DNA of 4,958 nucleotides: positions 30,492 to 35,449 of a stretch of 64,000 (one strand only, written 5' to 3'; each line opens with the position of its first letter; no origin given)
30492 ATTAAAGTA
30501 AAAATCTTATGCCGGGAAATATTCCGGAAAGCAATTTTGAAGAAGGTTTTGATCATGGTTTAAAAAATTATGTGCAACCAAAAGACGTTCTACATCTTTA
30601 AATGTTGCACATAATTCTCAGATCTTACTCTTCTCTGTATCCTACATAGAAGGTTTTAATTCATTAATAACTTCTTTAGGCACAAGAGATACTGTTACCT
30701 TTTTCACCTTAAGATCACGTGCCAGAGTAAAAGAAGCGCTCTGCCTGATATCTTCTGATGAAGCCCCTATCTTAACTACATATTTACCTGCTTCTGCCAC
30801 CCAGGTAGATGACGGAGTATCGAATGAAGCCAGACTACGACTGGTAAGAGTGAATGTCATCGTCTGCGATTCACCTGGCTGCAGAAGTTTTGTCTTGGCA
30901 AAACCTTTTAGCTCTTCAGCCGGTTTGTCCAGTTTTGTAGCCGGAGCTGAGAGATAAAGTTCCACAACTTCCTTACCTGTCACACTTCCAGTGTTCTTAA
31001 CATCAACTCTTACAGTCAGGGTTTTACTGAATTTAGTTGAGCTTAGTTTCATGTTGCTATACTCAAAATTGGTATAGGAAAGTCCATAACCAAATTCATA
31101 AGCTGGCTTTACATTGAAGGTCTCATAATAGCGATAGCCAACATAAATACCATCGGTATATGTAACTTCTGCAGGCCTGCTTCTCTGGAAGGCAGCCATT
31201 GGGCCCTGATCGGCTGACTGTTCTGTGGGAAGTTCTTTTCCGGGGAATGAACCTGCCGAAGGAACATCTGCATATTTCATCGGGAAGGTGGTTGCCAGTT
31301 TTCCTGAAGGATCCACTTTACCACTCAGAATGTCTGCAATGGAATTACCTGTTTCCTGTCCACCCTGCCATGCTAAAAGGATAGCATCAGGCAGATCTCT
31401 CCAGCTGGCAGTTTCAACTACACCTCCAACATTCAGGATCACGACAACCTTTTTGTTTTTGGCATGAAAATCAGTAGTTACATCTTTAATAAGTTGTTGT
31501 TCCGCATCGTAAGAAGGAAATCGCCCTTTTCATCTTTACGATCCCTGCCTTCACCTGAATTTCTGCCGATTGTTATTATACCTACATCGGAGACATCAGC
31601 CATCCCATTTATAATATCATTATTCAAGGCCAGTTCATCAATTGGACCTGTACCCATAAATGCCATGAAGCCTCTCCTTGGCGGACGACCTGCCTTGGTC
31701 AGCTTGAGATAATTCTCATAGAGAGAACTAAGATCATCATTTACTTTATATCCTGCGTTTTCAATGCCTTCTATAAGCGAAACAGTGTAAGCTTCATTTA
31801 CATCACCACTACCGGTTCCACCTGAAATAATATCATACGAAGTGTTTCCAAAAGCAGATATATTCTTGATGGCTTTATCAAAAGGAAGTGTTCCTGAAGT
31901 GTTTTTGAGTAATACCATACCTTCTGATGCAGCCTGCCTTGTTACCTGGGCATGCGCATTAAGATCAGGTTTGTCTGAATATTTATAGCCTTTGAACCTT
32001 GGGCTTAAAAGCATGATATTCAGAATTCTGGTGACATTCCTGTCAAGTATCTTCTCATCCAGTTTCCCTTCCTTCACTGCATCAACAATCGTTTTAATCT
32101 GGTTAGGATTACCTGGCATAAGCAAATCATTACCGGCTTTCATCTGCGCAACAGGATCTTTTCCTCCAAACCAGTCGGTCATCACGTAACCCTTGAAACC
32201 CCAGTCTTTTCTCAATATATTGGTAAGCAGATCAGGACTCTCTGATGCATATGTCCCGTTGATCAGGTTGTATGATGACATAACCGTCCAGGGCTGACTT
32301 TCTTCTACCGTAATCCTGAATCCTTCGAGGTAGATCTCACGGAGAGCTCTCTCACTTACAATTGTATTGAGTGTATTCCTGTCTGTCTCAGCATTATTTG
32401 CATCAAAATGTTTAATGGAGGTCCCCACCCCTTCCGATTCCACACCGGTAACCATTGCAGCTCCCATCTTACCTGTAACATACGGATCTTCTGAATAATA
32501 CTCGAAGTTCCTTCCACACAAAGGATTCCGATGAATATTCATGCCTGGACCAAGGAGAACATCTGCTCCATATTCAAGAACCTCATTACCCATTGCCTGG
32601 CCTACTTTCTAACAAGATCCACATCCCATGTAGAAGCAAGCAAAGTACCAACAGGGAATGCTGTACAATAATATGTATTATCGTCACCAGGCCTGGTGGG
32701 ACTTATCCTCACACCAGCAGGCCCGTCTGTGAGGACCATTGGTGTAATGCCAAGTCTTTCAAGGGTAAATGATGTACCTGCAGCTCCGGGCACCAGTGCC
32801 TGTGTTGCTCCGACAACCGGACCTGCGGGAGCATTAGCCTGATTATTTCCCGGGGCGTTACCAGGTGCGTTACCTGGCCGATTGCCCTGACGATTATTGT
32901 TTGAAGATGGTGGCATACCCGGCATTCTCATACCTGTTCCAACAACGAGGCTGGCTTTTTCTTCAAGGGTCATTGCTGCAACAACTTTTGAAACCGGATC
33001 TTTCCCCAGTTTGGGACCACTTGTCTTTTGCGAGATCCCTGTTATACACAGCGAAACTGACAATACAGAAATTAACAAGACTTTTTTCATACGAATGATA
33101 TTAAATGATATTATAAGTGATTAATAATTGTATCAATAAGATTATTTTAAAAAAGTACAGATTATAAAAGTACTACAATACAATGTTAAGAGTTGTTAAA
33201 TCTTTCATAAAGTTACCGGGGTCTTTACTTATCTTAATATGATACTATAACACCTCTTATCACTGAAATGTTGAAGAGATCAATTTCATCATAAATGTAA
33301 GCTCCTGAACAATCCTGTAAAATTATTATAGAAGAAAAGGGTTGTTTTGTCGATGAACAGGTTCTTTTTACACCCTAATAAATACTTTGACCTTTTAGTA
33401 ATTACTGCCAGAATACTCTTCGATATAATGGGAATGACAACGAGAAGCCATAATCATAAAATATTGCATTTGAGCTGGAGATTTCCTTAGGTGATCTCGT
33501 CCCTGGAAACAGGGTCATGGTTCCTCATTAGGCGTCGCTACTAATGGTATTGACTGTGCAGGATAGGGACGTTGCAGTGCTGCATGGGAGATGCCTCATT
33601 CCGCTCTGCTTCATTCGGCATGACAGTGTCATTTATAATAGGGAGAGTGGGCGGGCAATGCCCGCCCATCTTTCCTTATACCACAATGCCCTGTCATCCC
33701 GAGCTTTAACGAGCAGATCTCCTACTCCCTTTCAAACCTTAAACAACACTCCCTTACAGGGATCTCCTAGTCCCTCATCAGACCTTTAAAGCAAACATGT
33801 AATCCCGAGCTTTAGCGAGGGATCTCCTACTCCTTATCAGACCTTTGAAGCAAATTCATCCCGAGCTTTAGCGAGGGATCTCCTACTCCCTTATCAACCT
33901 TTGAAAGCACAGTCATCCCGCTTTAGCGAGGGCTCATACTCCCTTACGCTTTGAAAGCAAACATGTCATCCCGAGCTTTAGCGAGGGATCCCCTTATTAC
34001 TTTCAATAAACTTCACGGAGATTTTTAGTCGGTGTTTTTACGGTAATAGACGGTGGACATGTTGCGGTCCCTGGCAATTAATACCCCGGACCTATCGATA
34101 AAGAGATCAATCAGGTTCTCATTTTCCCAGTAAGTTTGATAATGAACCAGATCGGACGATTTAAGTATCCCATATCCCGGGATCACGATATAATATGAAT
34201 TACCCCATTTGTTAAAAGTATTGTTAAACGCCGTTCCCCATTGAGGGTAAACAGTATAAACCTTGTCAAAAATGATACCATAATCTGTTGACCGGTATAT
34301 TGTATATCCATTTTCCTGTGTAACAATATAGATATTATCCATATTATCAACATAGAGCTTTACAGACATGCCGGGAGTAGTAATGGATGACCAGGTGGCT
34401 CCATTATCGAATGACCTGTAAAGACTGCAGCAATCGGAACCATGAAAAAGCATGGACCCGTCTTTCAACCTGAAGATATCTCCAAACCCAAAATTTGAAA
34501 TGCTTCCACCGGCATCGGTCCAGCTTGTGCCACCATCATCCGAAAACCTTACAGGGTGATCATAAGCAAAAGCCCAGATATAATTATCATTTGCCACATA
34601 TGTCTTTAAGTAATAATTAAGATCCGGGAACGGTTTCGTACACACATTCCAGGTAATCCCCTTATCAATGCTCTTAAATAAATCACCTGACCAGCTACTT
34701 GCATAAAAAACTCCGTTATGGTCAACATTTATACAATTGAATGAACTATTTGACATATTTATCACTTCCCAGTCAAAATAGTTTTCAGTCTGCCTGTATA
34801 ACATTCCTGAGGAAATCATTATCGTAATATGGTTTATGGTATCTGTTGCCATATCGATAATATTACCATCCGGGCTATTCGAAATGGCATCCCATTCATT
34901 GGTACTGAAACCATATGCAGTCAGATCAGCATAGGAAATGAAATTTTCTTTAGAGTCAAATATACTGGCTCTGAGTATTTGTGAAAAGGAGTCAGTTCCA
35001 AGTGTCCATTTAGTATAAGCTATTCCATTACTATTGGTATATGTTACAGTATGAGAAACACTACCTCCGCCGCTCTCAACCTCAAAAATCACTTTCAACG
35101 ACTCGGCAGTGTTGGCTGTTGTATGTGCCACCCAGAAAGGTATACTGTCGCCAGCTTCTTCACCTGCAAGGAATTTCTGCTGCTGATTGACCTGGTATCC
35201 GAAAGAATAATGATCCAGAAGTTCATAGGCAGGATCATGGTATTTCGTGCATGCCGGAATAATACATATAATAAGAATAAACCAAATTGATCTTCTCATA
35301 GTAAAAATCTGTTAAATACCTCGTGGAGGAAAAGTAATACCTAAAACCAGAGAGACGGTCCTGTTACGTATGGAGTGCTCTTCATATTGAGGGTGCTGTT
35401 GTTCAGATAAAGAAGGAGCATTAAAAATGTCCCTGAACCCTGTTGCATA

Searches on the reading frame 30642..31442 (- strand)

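Call 44: search_protein_families(library=pfam, proteins=[window:30642-31442:-], max_evalue=0.001)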
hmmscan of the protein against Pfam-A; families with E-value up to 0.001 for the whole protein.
window:30642-31442:- (266 aa): 2 families
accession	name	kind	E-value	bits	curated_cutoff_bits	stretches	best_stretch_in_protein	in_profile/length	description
PF14310.12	Fn3-like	-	8.8e-24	83.9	25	1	158-229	1-71/71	Fibronectin type III-like domain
PF01915.27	Glyco_hydro_3_C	-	1.3e-18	68.1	31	1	2-103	117-200/200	Glycosyl hydrolase family 3 C-terminal domain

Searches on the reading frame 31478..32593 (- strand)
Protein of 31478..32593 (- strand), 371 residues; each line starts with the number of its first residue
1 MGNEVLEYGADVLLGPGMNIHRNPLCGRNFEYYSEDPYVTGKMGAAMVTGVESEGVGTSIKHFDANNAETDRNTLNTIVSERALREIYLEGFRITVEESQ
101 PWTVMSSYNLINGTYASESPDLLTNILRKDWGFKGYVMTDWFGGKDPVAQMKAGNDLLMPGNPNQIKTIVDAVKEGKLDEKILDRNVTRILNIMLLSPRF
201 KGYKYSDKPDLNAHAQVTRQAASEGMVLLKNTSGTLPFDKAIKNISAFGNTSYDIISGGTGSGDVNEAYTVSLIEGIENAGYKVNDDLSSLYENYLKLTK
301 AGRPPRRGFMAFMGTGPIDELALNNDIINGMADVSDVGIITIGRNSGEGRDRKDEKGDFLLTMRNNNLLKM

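Call 44: search_protein_families(library=pfam, proteins=[window:31478-32593:-], max_evalue=0.001)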
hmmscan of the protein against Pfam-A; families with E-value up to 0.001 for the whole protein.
window:31478-32593:- (371 aa): 2 families
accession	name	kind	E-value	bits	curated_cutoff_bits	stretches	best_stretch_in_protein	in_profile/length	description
PF00933.27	Glyco_hydro_3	-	9.5e-35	121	27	1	1-192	107-315/316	Glycosyl hydrolase family 3 N terminal domain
PF01915.27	Glyco_hydro_3_C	-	2.9e-12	47.4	31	1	226-354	1-93/200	Glycosyl hydrolase family 3 C-terminal domain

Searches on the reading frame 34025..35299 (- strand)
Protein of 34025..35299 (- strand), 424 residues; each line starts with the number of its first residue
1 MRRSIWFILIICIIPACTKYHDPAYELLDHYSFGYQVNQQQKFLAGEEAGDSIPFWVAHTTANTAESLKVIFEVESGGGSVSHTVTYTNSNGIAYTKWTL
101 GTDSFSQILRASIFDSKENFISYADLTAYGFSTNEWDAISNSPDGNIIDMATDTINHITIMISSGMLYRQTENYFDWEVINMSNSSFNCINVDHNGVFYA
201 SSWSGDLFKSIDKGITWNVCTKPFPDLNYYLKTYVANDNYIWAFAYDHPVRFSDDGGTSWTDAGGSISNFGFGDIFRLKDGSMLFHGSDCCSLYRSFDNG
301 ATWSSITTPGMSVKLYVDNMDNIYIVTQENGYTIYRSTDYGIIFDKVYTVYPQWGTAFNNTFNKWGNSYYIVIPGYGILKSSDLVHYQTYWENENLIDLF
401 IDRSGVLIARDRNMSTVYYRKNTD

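Call 44: search_protein_families(library=pfam, proteins=[window:34025-35299:-], max_evalue=0.001)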
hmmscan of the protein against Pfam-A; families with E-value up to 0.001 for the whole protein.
window:34025-35299:- (424 aa): 1 family
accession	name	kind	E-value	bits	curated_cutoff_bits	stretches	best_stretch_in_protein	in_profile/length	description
PF02012.26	BNR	-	0.00049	20.1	27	0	294-304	1-11/12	BNR/Asp-box repeat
